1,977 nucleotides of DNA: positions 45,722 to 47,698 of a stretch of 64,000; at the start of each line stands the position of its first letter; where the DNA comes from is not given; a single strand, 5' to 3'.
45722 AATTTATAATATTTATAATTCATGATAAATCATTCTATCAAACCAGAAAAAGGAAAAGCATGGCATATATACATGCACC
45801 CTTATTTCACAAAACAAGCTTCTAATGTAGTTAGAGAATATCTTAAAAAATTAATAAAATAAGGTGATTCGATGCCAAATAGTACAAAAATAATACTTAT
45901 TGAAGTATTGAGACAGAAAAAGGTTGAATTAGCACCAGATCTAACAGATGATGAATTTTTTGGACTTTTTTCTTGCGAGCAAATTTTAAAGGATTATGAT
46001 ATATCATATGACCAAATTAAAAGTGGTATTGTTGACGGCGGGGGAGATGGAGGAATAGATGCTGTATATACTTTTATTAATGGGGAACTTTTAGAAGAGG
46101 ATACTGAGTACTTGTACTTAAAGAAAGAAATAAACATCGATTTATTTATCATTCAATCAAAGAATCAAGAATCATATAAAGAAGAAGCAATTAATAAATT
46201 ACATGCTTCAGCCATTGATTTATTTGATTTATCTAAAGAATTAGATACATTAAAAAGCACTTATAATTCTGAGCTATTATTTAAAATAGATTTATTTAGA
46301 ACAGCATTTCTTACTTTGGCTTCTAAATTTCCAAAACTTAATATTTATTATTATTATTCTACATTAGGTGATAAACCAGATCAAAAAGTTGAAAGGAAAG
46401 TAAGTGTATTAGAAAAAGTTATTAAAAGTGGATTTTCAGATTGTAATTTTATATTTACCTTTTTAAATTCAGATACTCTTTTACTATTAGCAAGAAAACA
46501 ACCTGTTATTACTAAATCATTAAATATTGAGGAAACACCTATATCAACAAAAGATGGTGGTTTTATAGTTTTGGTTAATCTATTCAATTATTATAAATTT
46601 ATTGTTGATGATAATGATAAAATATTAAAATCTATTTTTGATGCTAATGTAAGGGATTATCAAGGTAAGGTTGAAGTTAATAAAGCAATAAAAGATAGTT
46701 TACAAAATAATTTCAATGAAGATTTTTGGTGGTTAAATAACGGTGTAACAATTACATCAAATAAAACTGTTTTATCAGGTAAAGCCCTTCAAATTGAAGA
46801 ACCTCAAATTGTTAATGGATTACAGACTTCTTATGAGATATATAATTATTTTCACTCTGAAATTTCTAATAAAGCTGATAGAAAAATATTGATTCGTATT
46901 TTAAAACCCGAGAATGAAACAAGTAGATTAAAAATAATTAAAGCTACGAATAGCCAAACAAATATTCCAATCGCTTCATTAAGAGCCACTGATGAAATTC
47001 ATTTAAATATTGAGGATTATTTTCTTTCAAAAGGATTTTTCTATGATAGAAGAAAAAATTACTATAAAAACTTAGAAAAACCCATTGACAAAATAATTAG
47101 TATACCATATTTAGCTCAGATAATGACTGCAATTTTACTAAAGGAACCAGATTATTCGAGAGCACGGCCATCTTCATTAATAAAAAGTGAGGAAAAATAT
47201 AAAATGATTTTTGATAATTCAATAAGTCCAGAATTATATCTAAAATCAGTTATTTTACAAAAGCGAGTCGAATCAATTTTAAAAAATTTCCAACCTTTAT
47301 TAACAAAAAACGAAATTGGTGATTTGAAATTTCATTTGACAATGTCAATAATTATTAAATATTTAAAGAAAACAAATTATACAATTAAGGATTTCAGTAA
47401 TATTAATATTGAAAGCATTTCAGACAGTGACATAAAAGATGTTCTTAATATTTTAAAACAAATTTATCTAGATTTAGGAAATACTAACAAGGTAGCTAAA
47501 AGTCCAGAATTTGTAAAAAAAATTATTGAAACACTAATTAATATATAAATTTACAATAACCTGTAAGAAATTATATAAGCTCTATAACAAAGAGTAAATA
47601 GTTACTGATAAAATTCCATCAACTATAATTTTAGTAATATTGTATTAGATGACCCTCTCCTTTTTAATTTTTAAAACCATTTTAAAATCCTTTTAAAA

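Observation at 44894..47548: Candidate undescribed multi-gene abortive-infection system: orf129 - orf148(TM) - fragment - AIPR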

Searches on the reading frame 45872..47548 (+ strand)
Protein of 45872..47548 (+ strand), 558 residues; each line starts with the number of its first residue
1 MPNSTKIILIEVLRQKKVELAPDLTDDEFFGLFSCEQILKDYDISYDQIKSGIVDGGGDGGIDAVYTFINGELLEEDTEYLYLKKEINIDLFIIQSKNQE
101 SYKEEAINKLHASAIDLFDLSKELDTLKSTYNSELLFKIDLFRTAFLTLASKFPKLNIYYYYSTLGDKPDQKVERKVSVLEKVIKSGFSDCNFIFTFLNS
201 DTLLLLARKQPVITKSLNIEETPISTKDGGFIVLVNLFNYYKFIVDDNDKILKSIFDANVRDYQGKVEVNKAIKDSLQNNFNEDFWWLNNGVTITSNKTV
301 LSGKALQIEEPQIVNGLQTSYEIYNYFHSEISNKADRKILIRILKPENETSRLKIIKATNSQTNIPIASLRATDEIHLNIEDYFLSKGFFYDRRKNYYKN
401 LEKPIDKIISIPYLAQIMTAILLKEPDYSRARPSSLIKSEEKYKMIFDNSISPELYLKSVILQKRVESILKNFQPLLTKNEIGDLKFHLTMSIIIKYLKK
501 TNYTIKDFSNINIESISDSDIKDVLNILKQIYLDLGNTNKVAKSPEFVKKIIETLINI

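Call 5: search_protein_families(library=pfam, proteins=[window:45872-47548:+], max_evalue=0.1)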
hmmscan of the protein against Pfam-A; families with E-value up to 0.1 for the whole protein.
window:45872-47548:+ (558 aa): 1 family
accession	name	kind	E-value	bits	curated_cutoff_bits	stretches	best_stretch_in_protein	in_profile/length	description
PF10592.14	AIPR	-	5.8e-37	128.4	25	1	256-529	1-297/308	AIPR protein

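Call 6: search_protein_families(library=padloc, proteins=[window:45872-47548:+], max_evalue=0.1)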
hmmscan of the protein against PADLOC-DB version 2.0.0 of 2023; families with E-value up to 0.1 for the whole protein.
window:45872-47548:+ (558 aa): 1 family
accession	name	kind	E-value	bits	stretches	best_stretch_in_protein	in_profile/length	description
PDLC02357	AbiU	-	4.9e-191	634.5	1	6-555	3-534/537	AbiU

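Call 7: search_protein_families(library=ncbifam, proteins=[window:45872-47548:+], max_evalue=1)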
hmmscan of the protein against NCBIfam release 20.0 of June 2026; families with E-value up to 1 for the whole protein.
window:45872-47548:+ (558 aa): 0 families

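Call 8: search_protein_families(library=phrogs, proteins=[window:45872-47548:+], max_evalue=1)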
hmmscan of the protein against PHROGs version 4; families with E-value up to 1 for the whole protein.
window:45872-47548:+ (558 aa): 3 families
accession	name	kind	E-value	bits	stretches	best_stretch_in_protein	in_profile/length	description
phrog_31871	-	unknown function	2.9e-51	175.5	1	282-531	18-282/328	-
phrog_1841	-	moron, auxiliary metabolic gene and host takeover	1.8e-47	163.5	1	45-553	51-560/567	Abi alpha-like abortive infection mechanism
phrog_22283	-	unknown function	0.33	12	0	478-538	68-127/135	-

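Call 14: find_homologous_proteins(query=window:45872-47548:+, max_evalue=1e-10)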
Query window:45872-47548:+ (558 aa): 7119 proteins with E <= 1e-10 among 8000 candidates; the best 120 are listed.
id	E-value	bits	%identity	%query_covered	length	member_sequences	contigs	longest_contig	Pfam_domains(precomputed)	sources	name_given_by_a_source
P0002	0.0e+0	1201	100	100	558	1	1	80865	PF10592.15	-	-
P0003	9.9e-210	716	60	99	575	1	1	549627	PF10592.15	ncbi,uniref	ncbi:AIPR family protein [Flavobacterium sp. RHBU_24]|uniref:AIPR family protein n=1 Tax=Flavobacter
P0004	6.1e-209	713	61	100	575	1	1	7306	PF10592.15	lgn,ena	-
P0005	8.6e-209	713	61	100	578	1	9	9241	PF10592.15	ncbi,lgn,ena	-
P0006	2.6e-208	711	61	99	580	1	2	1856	PF10592.15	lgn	-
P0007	3.1e-208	711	61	99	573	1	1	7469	PF10592.15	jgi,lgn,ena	-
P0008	3.4e-208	711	60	100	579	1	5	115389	PF10592.15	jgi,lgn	jgi:hypothetical protein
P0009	5.3e-208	710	60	100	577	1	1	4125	PF10592.15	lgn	-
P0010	8.3e-208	710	60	99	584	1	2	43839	PF10592.15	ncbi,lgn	ncbi:MAG: AIPR family protein [Bacteroidia bacterium]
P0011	4.1e-207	707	60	98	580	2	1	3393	PF10592.15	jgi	-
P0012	2.7e-206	705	60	98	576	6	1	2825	PF10592.15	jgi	jgi:hypothetical protein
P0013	4.1e-206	704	60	100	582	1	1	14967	PF10592.15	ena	-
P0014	5.2e-206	704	60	98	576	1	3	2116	PF10592.15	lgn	-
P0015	5.7e-206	703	60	100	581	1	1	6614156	PF10592.15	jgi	jgi:hypothetical protein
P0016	2.6e-205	701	60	100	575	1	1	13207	PF10592.15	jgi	-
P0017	4.3e-205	701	59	100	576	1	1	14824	PF10592.15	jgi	jgi:hypothetical protein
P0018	7.3e-205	700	60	99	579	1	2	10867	PF10592.15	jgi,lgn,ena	-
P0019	7.8e-205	700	59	98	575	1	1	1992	PF10592.15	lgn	-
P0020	1.1e-204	699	59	99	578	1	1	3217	PF10592.15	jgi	jgi:hypothetical protein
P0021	1.3e-204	699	59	100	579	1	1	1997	PF10592.15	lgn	-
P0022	1.7e-204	699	60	99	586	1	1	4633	PF10592.15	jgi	-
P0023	2.0e-204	698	60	98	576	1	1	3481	PF10592.15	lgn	-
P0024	9.3e-204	696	59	100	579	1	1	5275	PF10592.15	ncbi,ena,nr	ncbi:MAG TPA: hypothetical protein DCQ50_20525 [Chryseobacterium sp.]|nr:hypothetical protein [Chrys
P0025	1.3e-203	696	59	100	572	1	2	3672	PF10592.15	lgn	-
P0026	1.4e-203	696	59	99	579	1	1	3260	PF10592.15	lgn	-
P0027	1.9e-203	695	59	100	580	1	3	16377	PF10592.15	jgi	jgi:hypothetical protein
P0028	3.0e-203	695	59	100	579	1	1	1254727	PF10592.15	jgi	jgi:hypothetical protein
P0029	3.6e-203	694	59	100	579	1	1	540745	PF10592.15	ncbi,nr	ncbi:MAG: hypothetical protein CUR34_05890 [Sediminibacterium sp.]|nr:MAG: hypothetical protein CUR3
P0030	3.8e-203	694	59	100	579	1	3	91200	PF10592.15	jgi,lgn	jgi:hypothetical protein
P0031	3.9e-203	694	59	100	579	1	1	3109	PF10592.15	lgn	-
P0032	4.0e-203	694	59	100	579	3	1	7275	PF10592.15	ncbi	-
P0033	2.6e-202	691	59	100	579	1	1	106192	PF10592.15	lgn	-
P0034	4.0e-202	691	59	100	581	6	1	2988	PF10592.15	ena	-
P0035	5.2e-202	690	59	99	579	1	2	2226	PF10592.15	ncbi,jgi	jgi:hypothetical protein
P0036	5.4e-202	690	59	100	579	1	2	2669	PF10592.15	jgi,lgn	jgi:hypothetical protein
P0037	7.9e-202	690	59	99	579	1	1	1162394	PF10592.15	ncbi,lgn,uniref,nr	ncbi:hypothetical protein FHS57_000783 [Runella defluvii]|uniref:Abortive phage infection protein C-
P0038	1.1e-201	689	59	99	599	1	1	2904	PF10592.15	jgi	jgi:hypothetical protein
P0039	1.5e-201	689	58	100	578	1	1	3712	PF10592.15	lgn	-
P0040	1.9e-201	689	59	98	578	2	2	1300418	PF10592.15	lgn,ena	-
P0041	2.0e-200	685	58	99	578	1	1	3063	PF10592.15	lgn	-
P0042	2.0e-200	685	59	99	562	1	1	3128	PF10592.15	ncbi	ncbi:AIPR family protein [Flavobacterium sp.]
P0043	2.2e-200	685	59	99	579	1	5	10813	PF10592.15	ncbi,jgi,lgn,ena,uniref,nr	ncbi:MAG: AIPR family protein [Flavobacterium sp.]|jgi:hypothetical protein|uniref:AIPR family prote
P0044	4.6e-200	684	57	99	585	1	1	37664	PF10592.15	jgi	jgi:hypothetical protein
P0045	9.1e-200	683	59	99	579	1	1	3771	PF10592.15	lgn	-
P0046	2.8e-199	681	59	98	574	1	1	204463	PF10592.15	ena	-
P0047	3.6e-199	681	59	100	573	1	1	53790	PF10592.15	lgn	-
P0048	3.0e-195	668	56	99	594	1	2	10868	PF10592.15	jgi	-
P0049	2.2e-193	662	57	100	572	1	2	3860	PF10592.15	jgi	jgi:hypothetical protein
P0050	1.2e-192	659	56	99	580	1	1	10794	PF10592.15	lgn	-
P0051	5.9e-192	657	55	99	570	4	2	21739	PF10592.15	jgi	jgi:hypothetical protein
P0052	1.6e-184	633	55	98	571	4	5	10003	PF10592.15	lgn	-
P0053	6.2e-184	631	54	98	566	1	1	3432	PF10592.15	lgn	-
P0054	6.9e-183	627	52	99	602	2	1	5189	PF10592.15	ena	-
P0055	3.8e-181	622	54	99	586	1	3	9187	PF10592.15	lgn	-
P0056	2.5e-175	602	53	99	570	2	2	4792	PF10592.15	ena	-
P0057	5.9e-175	601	52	99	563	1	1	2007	PF10592.15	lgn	-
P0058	1.4e-174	600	51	99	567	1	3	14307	PF10592.15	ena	-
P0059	2.8e-173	596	50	100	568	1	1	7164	PF10592.15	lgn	-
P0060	2.9e-173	596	50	100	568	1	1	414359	PF10592.15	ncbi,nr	ncbi:MAG: AIPR family protein [Chitinophagaceae bacterium]|nr:AIPR family protein [Chitinophagaceae 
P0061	4.4e-173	595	50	100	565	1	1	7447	PF10592.15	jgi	-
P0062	8.0e-173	594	50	100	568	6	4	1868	PF10592.15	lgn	-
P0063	1.7e-172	593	51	99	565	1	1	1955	PF10592.15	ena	-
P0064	1.8e-172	593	50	99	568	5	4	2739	PF10592.15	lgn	-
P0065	5.3e-172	591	52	99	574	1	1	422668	PF10592.15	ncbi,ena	-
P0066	6.8e-172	591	50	99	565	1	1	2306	PF10592.15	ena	-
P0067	1.3e-171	590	50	100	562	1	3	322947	PF10592.15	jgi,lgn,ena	-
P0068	3.6e-171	589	49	99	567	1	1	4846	PF10592.15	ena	-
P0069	7.2e-171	588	51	100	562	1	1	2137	PF10592.15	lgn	-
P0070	1.5e-170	587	51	100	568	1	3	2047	PF10592.15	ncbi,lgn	-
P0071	1.9e-170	586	49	100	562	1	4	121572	PF10592.15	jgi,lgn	-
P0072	2.4e-170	586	52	94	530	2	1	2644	PF10592.15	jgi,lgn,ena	-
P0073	3.0e-170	586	50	99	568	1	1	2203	PF10592.15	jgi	jgi:hypothetical protein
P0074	3.4e-170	585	50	99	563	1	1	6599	PF10592.15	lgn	-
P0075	3.6e-170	585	51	99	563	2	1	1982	PF10592.15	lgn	-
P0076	5.8e-170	585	50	99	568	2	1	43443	PF10592.15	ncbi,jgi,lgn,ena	-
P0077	7.1e-170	584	50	99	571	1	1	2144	PF10592.15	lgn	-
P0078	8.0e-170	584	51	99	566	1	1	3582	PF10592.15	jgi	jgi:hypothetical protein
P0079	1.1e-169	584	49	100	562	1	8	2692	PF10592.15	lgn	-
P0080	1.4e-169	583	49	100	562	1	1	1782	PF10592.15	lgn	-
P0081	1.6e-169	583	50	99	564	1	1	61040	PF10592.15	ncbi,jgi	jgi:hypothetical protein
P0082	1.7e-169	583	51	99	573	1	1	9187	PF10592.15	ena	-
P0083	1.7e-169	583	49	100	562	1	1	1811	PF10592.15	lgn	-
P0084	1.9e-169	583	49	100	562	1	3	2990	PF10592.15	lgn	-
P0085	2.0e-169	583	48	100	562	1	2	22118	PF10592.15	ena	-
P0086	4.6e-169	582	48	100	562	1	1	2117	PF10592.15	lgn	-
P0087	5.9e-169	581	50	100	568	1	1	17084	PF10592.15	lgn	-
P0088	8.4e-169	581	49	99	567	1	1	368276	PF10592.15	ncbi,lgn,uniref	ncbi:AIPR family protein [Seonamhaeicola sp. NFXS20]|uniref:AIPR family protein n=1 Tax=Seonamhaeico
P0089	9.3e-169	581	49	100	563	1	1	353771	PF10592.15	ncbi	ncbi:AIPR family protein [Lacinutrix sp. MEBiC02404]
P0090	2.4e-168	579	50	99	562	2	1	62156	PF10592.15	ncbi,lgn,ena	-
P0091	2.9e-168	579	50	99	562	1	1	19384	PF10592.15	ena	-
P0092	3.6e-168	579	48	99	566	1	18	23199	PF10592.15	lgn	-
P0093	3.9e-168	579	49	99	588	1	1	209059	PF10592.15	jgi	jgi:hypothetical protein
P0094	4.5e-168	578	49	99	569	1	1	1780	PF10592.15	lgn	-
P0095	1.2e-167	577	49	100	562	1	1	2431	PF10592.15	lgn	-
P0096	1.5e-167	577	50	99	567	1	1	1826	PF10592.15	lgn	-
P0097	1.6e-167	577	48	99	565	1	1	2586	PF10592.15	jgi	-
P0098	1.8e-167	576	49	100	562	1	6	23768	PF10592.15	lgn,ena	-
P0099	2.1e-167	576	49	100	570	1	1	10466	PF10592.15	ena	-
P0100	2.2e-167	576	49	99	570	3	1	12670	PF10592.15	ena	-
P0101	2.4e-167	576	50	99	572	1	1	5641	PF10592.15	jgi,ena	-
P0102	2.4e-167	576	47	99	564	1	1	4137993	PF10592.15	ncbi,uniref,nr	ncbi:AIPR family protein [Fulvivirga lutea]|uniref:AIPR family protein n=1 Tax=Fulvivirga lutea TaxI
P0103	3.1e-167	576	49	99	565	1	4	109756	PF10592.15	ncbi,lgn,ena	-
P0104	3.4e-167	576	50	99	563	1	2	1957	PF10592.15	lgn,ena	-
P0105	3.9e-167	575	48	100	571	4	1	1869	PF10592.15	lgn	-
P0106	4.0e-167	575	48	100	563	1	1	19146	PF10592.15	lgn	-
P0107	4.4e-167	575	49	100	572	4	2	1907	PF10592.15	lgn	-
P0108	6.4e-167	575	49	99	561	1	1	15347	PF10592.15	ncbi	-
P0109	7.8e-167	574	49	99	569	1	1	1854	PF10592.15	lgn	-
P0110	7.9e-167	574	50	99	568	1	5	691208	PF10592.15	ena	-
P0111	8.6e-167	574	50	100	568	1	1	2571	PF10592.15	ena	-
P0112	9.5e-167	574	49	99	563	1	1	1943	PF10592.15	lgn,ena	-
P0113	9.8e-167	574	48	100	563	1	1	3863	PF10592.15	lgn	-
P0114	1.3e-166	574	48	100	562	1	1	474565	PF10592.15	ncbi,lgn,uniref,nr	ncbi:hypothetical protein GGR32_000434 [Mesonia hippocampi]|uniref:Abortive phage infection protein 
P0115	1.4e-166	574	58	86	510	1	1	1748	PF10592.15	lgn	-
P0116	1.6e-166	573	48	100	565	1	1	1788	PF10592.15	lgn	-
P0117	1.8e-166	573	49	99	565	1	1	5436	PF10592.15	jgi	-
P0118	2.0e-166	573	49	99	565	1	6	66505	PF10592.15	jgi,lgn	-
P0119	2.2e-166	573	49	100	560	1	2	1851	PF10592.15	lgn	-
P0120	2.5e-166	573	48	100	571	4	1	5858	PF10592.15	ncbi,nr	ncbi:MAG: AIPR family protein [Flavobacteriaceae bacterium]|nr:AIPR family protein [Flavobacteriacea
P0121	3.7e-166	572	48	100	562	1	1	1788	PF10592.15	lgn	-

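Call 15: find_encoding_contigs(protein=P0003, flank=5000, max_places=3)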
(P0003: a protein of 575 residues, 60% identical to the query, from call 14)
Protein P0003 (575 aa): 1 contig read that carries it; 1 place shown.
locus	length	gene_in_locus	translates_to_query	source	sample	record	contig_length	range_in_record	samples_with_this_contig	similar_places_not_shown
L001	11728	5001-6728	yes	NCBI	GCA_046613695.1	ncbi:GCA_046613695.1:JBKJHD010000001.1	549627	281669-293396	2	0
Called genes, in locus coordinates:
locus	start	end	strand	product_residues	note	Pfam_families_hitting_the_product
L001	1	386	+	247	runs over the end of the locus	PF01553:Acyltransferase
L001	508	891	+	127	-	PF01042:Ribonuc_L-PSP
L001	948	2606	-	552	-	-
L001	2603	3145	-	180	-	PF07638:Sigma70_ECF (faint), PF04542:Sigma70_r2, PF04545:Sigma70_r4, PF08281:Sigma70_r4_2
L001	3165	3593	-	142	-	-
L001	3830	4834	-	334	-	PF00154:RecA_N, PF06745:ATPase (weak), PF08423:Rad51, PF13481:AAA_25 (faint), PF27531:MT3502_N (weak), PF21096:RecA_C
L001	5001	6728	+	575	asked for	PF10592:AIPR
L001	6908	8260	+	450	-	PF17773:UPF0176_N, PF00581:Rhodanese, PF12368:Rhodanese_C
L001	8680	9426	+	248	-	PF00293:NUDIX, PF19368:WHD_AraR, PF21906:WHD_NrtR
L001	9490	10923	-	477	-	PF00361:Proton_antipo_M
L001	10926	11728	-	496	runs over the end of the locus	PF00361:Proton_antipo_M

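Call 16: find_encoding_contigs(protein=P0015, flank=5000, max_places=3)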
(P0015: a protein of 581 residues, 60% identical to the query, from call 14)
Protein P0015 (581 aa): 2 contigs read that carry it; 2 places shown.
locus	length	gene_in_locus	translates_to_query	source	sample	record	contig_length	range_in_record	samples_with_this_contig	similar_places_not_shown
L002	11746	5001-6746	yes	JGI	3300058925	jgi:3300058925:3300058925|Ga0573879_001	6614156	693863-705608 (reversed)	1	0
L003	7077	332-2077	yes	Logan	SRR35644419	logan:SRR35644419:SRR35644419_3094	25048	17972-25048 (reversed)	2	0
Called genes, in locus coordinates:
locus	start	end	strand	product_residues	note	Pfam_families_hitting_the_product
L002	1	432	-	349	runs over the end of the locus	PF13280:WYL, PF25583:WCX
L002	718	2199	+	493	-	PF01139:RtcB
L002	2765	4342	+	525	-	PF05731:TROVE, PF25045:vWA_Ro60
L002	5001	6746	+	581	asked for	PF10592:AIPR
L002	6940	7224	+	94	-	PF21716:dnstrm_HI1420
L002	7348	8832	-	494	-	PF00884:Sulfatase, PF01663:Phosphodiest, PF16347:SGSH_C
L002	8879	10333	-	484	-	PF14322:SusD-like_3, PF07980:SusD_RagB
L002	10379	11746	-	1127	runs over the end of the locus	PF07660:STN (faint), PF13620:CarboxypepD_reg, PF13715:CarbopepD_reg_2, PF07715:Plug, PF00593:TonB_dep_Rec_b-barrel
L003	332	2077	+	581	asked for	PF10592:AIPR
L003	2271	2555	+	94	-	PF21716:dnstrm_HI1420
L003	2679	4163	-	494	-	PF00884:Sulfatase, PF01663:Phosphodiest, PF16347:SGSH_C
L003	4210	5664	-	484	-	PF14322:SusD-like_3, PF07980:SusD_RagB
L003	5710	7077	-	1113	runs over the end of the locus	PF07660:STN (faint), PF13620:CarboxypepD_reg, PF13715:CarbopepD_reg_2, PF07715:Plug, PF00593:TonB_dep_Rec_b-barrel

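Call 17: find_encoding_contigs(protein=P0037, flank=5000, max_places=3)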
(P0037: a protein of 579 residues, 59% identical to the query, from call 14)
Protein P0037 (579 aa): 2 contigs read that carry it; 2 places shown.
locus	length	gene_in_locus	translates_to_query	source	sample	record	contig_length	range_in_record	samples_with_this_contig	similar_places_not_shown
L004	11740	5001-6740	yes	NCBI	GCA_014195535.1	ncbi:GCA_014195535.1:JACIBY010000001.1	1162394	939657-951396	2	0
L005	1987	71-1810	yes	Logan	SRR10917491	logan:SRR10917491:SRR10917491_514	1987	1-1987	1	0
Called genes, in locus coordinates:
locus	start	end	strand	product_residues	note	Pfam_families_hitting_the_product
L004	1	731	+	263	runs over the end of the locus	PF00198:2-oxoacid_dh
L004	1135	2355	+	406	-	PF14094:DUF4272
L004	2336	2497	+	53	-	-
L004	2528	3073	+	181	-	-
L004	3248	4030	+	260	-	-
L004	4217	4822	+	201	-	-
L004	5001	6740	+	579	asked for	PF10592:AIPR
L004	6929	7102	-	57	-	-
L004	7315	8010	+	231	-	PF09346:SMI1_KNR4 (weak)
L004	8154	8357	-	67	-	-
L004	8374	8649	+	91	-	-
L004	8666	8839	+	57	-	-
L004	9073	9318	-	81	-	-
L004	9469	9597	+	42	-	-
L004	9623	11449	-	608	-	-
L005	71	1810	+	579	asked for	PF10592:AIPR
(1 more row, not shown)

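Call 19: find_encoding_contigs(protein=P0002, flank=10000, max_places=3)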
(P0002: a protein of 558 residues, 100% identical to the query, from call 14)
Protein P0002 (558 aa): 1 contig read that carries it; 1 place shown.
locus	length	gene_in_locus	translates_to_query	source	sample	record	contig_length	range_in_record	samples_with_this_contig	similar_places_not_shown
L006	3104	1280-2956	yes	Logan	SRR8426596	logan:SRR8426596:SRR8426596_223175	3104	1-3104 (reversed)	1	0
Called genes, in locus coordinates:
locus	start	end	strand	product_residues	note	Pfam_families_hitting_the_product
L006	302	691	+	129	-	PF21732:DUF6864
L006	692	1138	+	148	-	-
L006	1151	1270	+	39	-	-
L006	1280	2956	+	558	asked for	PF10592:AIPR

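Call 42: find_related_loci(query=window:45872-47548:+, collection=genome_contigs, flank=5000)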
Query window:45872-47548:+ (558 aa) in genome_contigs; peptide patterns used: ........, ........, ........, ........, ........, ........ (x = any residue, [..] = any of these).
183 stretches matched a pattern; 1 encode a relative of the query (tblastn E <= 1e-3); 1 distinct loci.
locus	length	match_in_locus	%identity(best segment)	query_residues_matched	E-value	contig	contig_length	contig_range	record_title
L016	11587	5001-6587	37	7-528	3e-87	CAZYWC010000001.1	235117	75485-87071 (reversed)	MAG TPA_asm: uncultured Vampirovibrio sp. isolate binchicken_co323_251 genome assembly, contig: NODE_2_length_235117_cov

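Call 46: find_related_loci(query=A3, collection=metagenome_contigs, flank=5000)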
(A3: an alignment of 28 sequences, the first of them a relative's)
Query A3 (558 aa) in metagenome_contigs; peptide patterns used: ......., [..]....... (x = any residue, [..] = any of these).
600 stretches matched a pattern (row limit reached: there are more); 549 encode a relative of the query (tblastn E <= 1e-3); the best 80 are kept; 80 distinct loci.
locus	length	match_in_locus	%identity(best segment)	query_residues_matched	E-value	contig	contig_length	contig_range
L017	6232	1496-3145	60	1-551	0e+0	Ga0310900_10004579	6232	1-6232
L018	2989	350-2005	56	1-552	0e+0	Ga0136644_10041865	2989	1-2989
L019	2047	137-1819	51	1-557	0e+0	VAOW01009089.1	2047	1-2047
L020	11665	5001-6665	50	3-555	7e-178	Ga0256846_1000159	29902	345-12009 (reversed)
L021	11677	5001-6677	49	1-557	4e-179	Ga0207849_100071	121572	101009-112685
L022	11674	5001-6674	49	1-555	4e-176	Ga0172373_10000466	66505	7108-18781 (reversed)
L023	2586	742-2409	48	1-555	0e+0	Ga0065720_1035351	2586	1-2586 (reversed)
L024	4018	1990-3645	50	3-552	3e-180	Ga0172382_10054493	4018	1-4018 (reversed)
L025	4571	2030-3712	50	1-557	5e-178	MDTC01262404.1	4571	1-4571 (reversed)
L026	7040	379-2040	48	1-552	3e-172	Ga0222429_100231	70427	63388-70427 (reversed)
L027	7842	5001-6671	48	1-555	1e-171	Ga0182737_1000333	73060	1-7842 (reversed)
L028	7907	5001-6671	48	1-555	2e-169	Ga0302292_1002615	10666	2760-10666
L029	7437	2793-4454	47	1-552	5e-168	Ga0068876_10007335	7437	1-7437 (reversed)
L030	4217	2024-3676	45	1-551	1e-160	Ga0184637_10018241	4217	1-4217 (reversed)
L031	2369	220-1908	45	1-558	4e-164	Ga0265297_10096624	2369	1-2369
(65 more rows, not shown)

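Call 63: search_solved_structures(query=A3, max_evalue=1)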
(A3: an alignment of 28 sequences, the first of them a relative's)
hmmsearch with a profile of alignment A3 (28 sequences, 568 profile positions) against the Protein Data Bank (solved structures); distinct sequences matched with E-value up to 1: 3.
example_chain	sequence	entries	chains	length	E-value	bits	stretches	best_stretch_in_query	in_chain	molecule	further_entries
4zaj_A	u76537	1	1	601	0.19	13.4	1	342-424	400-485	Arginine--tRNA ligase, cytoplasmic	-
4r3z_B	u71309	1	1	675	0.22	13.2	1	343-424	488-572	Arginine--tRNA ligase, cytoplasmic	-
3no4_A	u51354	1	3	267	0.74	11.4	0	267-331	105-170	creatinine amidohydrolase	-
